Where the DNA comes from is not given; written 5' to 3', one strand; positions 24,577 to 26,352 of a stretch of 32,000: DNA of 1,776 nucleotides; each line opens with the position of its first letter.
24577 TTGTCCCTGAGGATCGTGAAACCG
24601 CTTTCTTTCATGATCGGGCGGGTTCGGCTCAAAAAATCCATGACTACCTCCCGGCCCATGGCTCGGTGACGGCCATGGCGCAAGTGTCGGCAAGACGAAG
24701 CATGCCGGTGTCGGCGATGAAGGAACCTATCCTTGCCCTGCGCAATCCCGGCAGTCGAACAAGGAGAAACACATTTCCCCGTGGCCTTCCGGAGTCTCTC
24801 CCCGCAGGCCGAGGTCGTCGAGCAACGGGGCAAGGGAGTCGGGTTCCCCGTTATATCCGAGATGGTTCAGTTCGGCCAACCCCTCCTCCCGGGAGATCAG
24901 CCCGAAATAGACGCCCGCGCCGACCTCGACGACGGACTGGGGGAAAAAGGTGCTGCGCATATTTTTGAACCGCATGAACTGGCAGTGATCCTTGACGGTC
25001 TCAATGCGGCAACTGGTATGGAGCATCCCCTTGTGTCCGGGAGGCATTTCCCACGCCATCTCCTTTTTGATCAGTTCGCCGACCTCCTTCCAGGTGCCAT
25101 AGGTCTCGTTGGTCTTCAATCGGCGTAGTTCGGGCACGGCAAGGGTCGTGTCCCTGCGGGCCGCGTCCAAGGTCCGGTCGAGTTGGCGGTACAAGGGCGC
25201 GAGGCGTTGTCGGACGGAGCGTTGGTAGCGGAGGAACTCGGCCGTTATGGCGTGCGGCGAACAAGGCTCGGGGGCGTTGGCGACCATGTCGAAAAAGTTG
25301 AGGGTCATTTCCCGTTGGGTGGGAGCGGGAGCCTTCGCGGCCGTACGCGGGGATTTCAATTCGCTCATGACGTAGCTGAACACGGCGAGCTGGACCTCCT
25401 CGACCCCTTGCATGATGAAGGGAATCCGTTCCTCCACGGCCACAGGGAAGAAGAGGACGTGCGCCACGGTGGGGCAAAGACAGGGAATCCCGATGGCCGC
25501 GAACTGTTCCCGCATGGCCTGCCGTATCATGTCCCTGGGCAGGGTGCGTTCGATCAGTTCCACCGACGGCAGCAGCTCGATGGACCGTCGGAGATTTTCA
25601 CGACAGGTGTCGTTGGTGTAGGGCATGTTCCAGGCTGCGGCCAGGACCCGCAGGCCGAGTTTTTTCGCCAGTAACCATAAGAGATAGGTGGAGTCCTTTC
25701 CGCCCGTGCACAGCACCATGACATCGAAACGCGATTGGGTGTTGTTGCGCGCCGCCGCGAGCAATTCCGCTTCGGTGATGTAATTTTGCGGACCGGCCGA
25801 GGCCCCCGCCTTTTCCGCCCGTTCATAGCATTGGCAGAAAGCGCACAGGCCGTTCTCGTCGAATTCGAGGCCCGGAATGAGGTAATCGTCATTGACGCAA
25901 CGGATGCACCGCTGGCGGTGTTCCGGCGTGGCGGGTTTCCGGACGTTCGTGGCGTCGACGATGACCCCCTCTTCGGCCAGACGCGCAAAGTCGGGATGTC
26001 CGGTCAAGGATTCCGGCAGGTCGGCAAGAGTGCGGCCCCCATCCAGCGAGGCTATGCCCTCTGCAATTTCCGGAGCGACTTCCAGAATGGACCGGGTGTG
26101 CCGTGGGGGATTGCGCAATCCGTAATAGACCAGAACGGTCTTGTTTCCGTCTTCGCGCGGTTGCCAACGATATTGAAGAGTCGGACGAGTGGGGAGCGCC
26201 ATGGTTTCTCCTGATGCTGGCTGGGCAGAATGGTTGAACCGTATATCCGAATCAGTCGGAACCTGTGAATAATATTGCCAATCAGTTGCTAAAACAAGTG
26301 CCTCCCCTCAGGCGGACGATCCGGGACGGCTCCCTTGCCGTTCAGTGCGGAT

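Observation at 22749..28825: Uncharacterised five-gene cluster: PP-loop and E1/ThiF adenylating enzymes with two paralogous multi-GNAT proteins and an aminotransferase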

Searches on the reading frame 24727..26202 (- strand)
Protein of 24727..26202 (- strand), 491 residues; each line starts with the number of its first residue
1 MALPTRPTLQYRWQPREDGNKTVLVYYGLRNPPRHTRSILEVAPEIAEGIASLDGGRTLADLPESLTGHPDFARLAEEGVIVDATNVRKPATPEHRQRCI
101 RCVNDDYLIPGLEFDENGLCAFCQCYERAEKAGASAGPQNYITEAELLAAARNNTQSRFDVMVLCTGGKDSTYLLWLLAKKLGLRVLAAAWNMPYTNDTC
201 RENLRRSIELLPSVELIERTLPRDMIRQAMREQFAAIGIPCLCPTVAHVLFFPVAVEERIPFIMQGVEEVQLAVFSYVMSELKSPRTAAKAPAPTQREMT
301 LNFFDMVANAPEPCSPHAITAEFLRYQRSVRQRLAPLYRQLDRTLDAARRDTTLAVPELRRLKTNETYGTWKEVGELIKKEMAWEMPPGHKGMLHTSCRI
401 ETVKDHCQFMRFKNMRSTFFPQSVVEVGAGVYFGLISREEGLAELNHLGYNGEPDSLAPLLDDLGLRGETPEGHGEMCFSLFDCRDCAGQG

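Call 3: search_protein_families(library=pfam, proteins=[window:24727-26202:-], max_evalue=0.1)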
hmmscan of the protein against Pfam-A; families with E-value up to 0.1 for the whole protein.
window:24727-26202:- (491 aa): 0 families

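Call 4: search_protein_families(library=ncbifam, proteins=[window:24727-26202:-], max_evalue=0.1)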
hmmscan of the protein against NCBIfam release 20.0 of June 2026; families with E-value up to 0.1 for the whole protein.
window:24727-26202:- (491 aa): 1 family
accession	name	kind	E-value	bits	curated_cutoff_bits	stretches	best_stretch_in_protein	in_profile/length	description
TIGR03573.1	WbuX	subfamily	5.6e-24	85.2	203.2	1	98-270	3-172/344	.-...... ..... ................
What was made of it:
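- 24727..26202 (-): Gene 3 (491 aa, DND132_3131): NASAT-like PP-loop ATP pyrophosphatase, predicted to activate an amide or carbonyl oxygen. TIGR03573 WbuX partial hit at 85 bits (cutoff 203), residues 98-270 (call 4).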

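Call 6: find_homologous_proteins(query=window:24727-26202:-)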
Query window:24727-26202:- (491 aa): 684 proteins with E <= 0.001 among 8000 candidates; the best 120 are listed.
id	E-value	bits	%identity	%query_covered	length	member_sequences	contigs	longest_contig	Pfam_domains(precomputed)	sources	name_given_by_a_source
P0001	0.0e+0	1143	100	100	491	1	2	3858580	-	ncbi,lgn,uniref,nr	ncbi:hypothetical protein DND132_3131 [Pseudodesulfovibrio mercurii]|uniref:Uncharacterized protein 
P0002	1.9e-284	962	84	100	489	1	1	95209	-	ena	-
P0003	1.0e-277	940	83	100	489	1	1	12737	-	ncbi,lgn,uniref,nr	ncbi:hypothetical protein [Pseudodesulfovibrio sp.]|uniref:hypothetical protein n=1 Tax=Pseudodesulf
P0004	1.3e-276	936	83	99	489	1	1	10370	-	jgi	-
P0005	1.1e-274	930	83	99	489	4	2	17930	-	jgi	-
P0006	1.2e-274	930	82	99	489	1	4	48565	-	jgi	jgi:hypothetical protein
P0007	1.2e-273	926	85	96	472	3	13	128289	-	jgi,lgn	-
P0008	1.5e-273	926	82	99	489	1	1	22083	-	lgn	-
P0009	1.8e-273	926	83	99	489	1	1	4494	-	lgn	-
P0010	3.4e-273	925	82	99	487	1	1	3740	-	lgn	-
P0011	1.9e-268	909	81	100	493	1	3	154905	-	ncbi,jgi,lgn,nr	ncbi:MAG: hypothetical protein H0S85_05750 [Desulfovibrionaceae bacterium]|jgi:hypothetical protein|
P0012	3.6e-267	905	81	98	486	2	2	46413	-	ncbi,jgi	jgi:hypothetical protein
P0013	9.5e-267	903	80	99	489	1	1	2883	-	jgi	-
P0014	5.2e-266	901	79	99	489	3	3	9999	-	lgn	-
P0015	1.8e-265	899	80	99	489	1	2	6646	-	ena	-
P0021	4.7e-248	842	73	99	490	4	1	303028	-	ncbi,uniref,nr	ncbi:hypothetical protein [Desulfogranum marinum]|uniref:hypothetical protein n=1 Tax=Desulfogranum 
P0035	2.8e-204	697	61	99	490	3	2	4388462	-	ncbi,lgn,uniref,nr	ncbi:hypothetical protein G3N56_01975 [Desulfovibrio sulfodismutans]|uniref:Uncharacterized protein 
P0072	4.0e-187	641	58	98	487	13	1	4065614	-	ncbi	ncbi:MAG: hypothetical protein AB2L22_11885 [Syntrophales bacterium]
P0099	1.3e-147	511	49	94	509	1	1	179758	-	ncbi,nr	ncbi:MAG: hypothetical protein JXQ73_22965 [Phycisphaerae bacterium]|nr:hypothetical protein [Phycis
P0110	8.1e-128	445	47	94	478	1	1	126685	-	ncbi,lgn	ncbi:MAG: hypothetical protein ABIL58_01060 [Pseudomonadota bacterium]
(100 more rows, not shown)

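Call 8: find_encoding_contigs(protein=P0099, flank=8000, max_places=2)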
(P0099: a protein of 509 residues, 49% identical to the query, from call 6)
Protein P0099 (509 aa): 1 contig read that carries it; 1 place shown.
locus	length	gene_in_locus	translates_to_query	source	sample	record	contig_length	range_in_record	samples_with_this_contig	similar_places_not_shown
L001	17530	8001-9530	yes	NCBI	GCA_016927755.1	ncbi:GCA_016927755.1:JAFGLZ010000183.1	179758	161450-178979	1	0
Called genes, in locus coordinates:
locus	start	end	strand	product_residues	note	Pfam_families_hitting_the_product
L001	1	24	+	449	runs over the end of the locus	PF01654:Cyt_bd_oxida_I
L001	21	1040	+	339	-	PF02322:Cyt_bd_oxida_II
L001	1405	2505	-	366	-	PF10023:Aminopep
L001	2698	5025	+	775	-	PF18961:DUF5703_N, PF22124:Glyco_hydro_95_cat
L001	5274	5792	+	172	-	PF01475:FUR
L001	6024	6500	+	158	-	PF04073:tRNA_edit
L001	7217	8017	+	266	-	PF00899:ThiF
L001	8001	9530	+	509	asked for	-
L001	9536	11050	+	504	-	PF13581:HATPase_c_2, PF00583:Acetyltransf_1, PF13508:Acetyltransf_7 (faint)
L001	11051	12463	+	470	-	PF01039:Carboxyl_trans, PF03255:ACCA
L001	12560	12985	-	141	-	PF13581:HATPase_c_2, PF02518:HATPase_c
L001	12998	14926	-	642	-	PF02743:dCache_1, PF22673:MCP-like_PDC_1, PF17201:Cache_3-Cache_2 (weak), PF00672:HAMP, PF07228:SpoIIE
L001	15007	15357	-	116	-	PF01740:STAS, PF13466:STAS_2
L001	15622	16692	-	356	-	PF00248:Aldo_ket_red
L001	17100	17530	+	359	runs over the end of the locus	PF20244:DUF6599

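Call 9: find_encoding_contigs(protein=P0072, flank=8000, max_places=2)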
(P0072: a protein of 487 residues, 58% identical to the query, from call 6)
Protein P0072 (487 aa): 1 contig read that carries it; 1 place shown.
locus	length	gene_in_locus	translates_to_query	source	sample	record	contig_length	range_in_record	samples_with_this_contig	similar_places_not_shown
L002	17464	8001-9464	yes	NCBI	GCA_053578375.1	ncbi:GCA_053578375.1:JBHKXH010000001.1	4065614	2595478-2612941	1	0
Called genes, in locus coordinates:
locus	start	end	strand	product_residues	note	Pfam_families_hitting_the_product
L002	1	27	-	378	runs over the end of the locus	PF02771:Acyl-CoA_dh_N, PF02770:Acyl-CoA_dh_M, PF00441:Acyl-CoA_dh_1, PF08028:Acyl-CoA_dh_2 (weak)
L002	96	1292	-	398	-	PF02771:Acyl-CoA_dh_N, PF02770:Acyl-CoA_dh_M, PF00441:Acyl-CoA_dh_1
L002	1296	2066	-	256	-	PF00378:ECH_1, PF16113:ECH_2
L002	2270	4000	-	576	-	PF00501:AMP-binding, PF13193:AMP-binding_C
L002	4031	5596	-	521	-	PF00501:AMP-binding, PF13193:AMP-binding_C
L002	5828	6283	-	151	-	PF01575:MaoC_dehydratas, PF13452:FAS1_DH_region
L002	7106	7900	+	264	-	PF00899:ThiF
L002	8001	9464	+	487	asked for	-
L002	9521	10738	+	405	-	PF09925:DUF2157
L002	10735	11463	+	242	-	PF14345:GDYXXLXY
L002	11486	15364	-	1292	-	PF00989:PAS, PF13426:PAS_9, PF00989:PAS, PF08447:PAS_3, PF08447:PAS_3, PF00989:PAS, PF08447:PAS_3, PF00989:PAS, +21 more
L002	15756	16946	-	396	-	PF00108:Thiolase_N, PF02803:Thiolase_C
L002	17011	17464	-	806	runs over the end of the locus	PF02737:3HCDH_N, PF00725:3HCDH, PF00378:ECH_1, PF16113:ECH_2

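Call 10: find_encoding_contigs(protein=P0021, flank=8000, max_places=1)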
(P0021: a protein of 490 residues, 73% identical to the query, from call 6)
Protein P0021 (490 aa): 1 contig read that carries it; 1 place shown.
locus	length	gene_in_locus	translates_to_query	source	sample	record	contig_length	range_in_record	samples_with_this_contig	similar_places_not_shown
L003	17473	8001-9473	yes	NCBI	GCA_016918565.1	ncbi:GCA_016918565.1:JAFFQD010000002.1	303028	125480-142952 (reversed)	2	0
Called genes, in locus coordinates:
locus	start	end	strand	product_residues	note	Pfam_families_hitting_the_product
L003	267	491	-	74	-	PF13499:EF-hand_7 (faint), PF00036:EF-hand_1 (faint), PF13405:EF-hand_6 (faint), PF13202:EF-hand_5 (weak)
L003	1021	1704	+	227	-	PF01209:Ubie_methyltran, PF02353:CMAS, PF13489:Methyltransf_23, PF03141:Methyltransf_29, PF13847:Methyltransf_31, PF08241:Methyltransf_11, PF08242:Methyltransf_12, PF13649:Methyltransf_25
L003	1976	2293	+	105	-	-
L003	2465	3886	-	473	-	PF00132:Hexapep (faint), PF18776:Hexapep_loop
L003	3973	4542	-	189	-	PF00571:CBS (faint)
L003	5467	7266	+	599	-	PF04055:Radical_SAM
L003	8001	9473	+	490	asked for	-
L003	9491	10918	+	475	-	PF07690:MFS_1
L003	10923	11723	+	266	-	PF00899:ThiF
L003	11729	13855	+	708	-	PF01315:Ald_Xan_dh_C (faint), PF02738:MoCoBD_1, PF20256:MoCoBD_2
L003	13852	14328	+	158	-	PF00111:Fer2 (weak), PF13085:Fer2_3 (weak), PF01799:Fer2_2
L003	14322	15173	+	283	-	PF00941:FAD_binding_5, PF03450:CO_deh_flav_C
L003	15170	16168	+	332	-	-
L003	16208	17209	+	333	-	PF09084:NMT1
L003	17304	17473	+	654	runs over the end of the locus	PF02743:dCache_1, PF22673:MCP-like_PDC_1, PF00672:HAMP, PF07228:SpoIIE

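Call 11: find_encoding_contigs(protein=P0035, flank=8000, max_places=1)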
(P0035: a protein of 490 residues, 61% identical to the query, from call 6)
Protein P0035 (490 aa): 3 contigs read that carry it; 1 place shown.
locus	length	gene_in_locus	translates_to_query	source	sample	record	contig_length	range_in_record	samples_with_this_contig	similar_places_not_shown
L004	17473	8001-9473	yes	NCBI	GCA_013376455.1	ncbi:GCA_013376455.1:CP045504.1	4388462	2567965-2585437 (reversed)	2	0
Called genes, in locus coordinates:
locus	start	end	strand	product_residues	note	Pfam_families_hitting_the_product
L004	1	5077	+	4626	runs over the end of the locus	PF12951:PATR, PF10897:DUF2713 (faint), PF12951:PATR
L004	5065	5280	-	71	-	-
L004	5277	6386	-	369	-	PF00155:Aminotran_1_2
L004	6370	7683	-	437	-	-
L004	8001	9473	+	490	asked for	-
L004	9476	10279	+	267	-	PF00899:ThiF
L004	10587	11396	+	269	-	-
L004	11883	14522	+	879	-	PF25873:WHD_MalT, PF03704:BTAD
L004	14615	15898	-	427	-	PF06500:FrsA-like (weak), PF00326:Peptidase_S9 (weak)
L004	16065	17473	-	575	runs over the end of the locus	PF00326:Peptidase_S9 (faint), PF06500:FrsA-like, PF12146:Hydrolase_4 (faint)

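Call 12: find_encoding_contigs(protein=P0110, flank=8000, max_places=1)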
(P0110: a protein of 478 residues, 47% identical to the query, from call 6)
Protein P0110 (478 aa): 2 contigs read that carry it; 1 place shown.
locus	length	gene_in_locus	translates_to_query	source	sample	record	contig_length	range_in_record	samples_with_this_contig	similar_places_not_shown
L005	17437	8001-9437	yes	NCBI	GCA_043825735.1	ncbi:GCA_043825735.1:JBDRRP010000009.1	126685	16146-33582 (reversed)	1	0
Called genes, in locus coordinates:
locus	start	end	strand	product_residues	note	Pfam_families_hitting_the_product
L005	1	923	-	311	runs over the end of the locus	PF00892:EamA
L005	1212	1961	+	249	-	PF05023:Phytochelatin (weak)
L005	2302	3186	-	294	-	PF00892:EamA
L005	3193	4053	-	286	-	PF09296:NUDIX-like (faint), PF09297:Zn_ribbon_NUD, PF00293:NUDIX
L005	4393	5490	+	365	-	PF00793:DAHP_synth_1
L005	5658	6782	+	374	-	PF08545:ACP_syn_III, PF08541:ACP_syn_III_C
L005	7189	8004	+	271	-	PF00899:ThiF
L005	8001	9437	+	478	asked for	-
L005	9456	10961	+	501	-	PF13581:HATPase_c_2, PF00583:Acetyltransf_1 (weak)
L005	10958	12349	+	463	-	PF01039:Carboxyl_trans, PF03255:ACCA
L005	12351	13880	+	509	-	PF00501:AMP-binding, PF13193:AMP-binding_C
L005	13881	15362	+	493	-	PF07690:MFS_1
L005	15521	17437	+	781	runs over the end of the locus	PF13185:GAF_2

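Call 13: search_solved_structures(query=window:24727-26202:-, max_evalue=1, show_alignments=2)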
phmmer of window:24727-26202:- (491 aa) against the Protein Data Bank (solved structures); distinct sequences matched with E-value up to 1: 1.
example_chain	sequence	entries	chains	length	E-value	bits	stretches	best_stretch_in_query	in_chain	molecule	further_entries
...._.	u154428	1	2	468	0.015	17.2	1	112-192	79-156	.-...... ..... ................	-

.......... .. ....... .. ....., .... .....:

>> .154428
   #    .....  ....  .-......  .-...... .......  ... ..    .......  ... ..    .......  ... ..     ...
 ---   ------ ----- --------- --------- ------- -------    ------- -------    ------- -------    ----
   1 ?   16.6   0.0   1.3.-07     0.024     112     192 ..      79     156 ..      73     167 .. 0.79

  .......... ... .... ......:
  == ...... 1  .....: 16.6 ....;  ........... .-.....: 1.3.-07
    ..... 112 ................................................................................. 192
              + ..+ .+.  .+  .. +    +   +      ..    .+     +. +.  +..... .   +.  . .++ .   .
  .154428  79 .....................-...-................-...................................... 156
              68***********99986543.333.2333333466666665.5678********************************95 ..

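Call 21: find_related_loci(query=A1, collection=genome_contigs, flank=10000)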
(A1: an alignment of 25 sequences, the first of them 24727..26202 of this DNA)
Query A1 (491 aa) in genome_contigs; peptide patterns used: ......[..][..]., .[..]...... (x = any residue, [..] = any of these).
458 stretches matched a pattern; 348 encode a relative of the query (tblastn E <= 1e-3); the best 80 are kept; 80 distinct loci.
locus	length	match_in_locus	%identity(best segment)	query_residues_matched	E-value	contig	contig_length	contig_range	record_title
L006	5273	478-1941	83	1-488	0e+0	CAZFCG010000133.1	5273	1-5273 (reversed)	MAG TPA_asm: uncultured Geobacter sp. isolate SRP239243_co2_338 genome assembly, contig: NODE_27518_length_5273_cov_5.95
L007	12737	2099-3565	83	1-489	0e+0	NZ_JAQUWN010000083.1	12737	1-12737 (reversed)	MAG: Pseudodesulfovibrio sp. isolate STD2_191 NODE_19001_length_12737_cov_5.690563_Sandtown_D2, whole genome shotgun seq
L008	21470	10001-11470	81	1-491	0e+0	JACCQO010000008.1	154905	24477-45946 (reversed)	MAG: Desulfovibrionaceae bacterium isolate MIC098Bin10 NODE_28_length_154905_cov_135.287485, whole genome shotgun sequen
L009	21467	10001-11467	79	1-489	0e+0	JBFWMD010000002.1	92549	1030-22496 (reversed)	MAG: Desulfovibrio sp. isolate CA_2019_NHSR_81 NODE_673_length_92549_cov_4.936108_NHSR, whole genome shotgun sequence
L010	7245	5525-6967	79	1-481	0e+0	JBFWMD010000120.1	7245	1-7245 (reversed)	MAG: Desulfovibrio sp. isolate CA_2019_NHSR_81 NODE_21284_length_7245_cov_3.682074_NHSR, whole genome shotgun sequence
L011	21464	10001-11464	73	1-488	0e+0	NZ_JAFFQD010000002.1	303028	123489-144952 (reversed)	Desulfogranum marinum strain DSM 2058 NODE_2_length_303028_cov_24.7262, whole genome shotgun sequence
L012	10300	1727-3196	67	1-490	0e+0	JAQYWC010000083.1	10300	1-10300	MAG: Desulfobacterium sp. isolate Pec_A4_megahit_bin17 Pec_A4_megahit_bin17_c_000000298684, whole genome shotgun sequenc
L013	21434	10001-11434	61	7-484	0e+0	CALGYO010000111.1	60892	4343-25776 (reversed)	MAG TPA_asm: uncultured Desulfovibrionaceae bacterium isolate SRR3330206_bin.76_CONCOCT_v1.1_MAG genome assembly, contig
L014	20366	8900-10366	61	1-489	0e+0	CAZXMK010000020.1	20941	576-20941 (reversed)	MAG TPA_asm: uncultured Syntrophaceae bacterium isolate SRP278314_co2_182 genome assembly, contig: NODE_3393_length_2094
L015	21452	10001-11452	60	1-484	0e+0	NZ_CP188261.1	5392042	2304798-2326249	MAG: Solidesulfovibrio sp. DCME chromosome, complete genome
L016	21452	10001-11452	59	1-484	0e+0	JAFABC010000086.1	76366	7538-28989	MAG: Proteobacteria bacterium isolate OH_SBB_109 k127_1008816, whole genome shotgun sequence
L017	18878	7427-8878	60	1-484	0e+0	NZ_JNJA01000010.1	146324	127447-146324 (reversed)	Solidesulfovibrio alcoholivorans DSM 5433 Q368DRAFT_scaffold00010.10_C, whole genome shotgun sequence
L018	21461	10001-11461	60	1-488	0e+0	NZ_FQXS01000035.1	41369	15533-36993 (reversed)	Desulfofustis glycolicus DSM 9705, whole genome shotgun sequence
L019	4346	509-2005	61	1-491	0e+0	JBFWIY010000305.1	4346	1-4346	MAG: Desulfovibrionaceae bacterium isolate CA_2019_NHSR_116 NODE_43310_length_4346_cov_5.017303_NHSR, whole genome shotg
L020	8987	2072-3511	58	7-486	0e+0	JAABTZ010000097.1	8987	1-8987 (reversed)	MAG: Desulfobacteraceae bacterium isolate S25.Bin024 Scaffold_80, whole genome shotgun sequence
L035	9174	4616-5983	47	6-469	6e-131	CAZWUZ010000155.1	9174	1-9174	MAG TPA_asm: uncultured bacterium isolate binchicken_co154_39 genome assembly, contig: NODE_15605_length_9174_cov_11.867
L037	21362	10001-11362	47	7-466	9e-130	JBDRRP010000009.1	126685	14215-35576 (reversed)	MAG: Pseudomonadota bacterium isolate MEGAHIT-group-2.99 k141_363139, whole genome shotgun sequence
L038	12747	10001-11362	42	6-464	7e-128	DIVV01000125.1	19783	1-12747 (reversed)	MAG TPA_asm: bacterium UBP16_UBA6123 isolate UBA6123 UBA6123_contig_14907, whole genome shotgun sequence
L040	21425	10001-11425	42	7-487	9e-125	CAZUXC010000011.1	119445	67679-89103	MAG TPA_asm: uncultured Methanospirillum sp. isolate SRP302447_co4_352 genome assembly, contig: NODE_532_length_119445_c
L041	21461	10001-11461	55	7-491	2e-180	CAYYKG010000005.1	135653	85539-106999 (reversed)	MAG TPA_asm: uncultured Syntrophorhabdus sp. isolate SRP241326_co4_217 genome assembly, contig: NODE_191_length_135653_c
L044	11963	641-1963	43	6-457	2e-120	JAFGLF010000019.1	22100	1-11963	MAG: Elusimicrobia bacterium isolate Zod_Metabat.39 k87_1804137, whole genome shotgun sequence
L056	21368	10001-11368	34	3-454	1e-61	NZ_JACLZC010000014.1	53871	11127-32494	Pseudoflavonifractor phocaeensis strain An569 An569_contig-110_13, whole genome shotgun sequence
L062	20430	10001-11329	31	9-450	1e-59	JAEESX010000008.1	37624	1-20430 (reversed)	MAG: Bacillales bacterium isolate Tb.RUG.392 NODE_3805_length_37624_cov_2.442729, whole genome shotgun sequence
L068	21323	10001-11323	29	9-450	1e-58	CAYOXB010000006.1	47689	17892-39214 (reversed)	MAG TPA_asm: uncultured Bacteroidales bacterium isolate binchicken_co39_585 genome assembly, contig: NODE_1703_length_47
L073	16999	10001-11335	31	9-453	2e-57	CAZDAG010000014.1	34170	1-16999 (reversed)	MAG TPA_asm: uncultured Clostridia bacterium isolate SRP199465_co1_338 genome assembly, contig: NODE_2901_length_34170_c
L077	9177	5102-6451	31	6-451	4e-57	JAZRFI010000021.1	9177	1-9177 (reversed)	MAG: Eubacteriales bacterium isolate T1900045495_YK20190189.MAGScoT_cleanbin_000010 SGB_7430_k141_560026, whole genome s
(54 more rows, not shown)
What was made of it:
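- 24727..26202 (-): 348 relatives in reference genomes (call 21).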
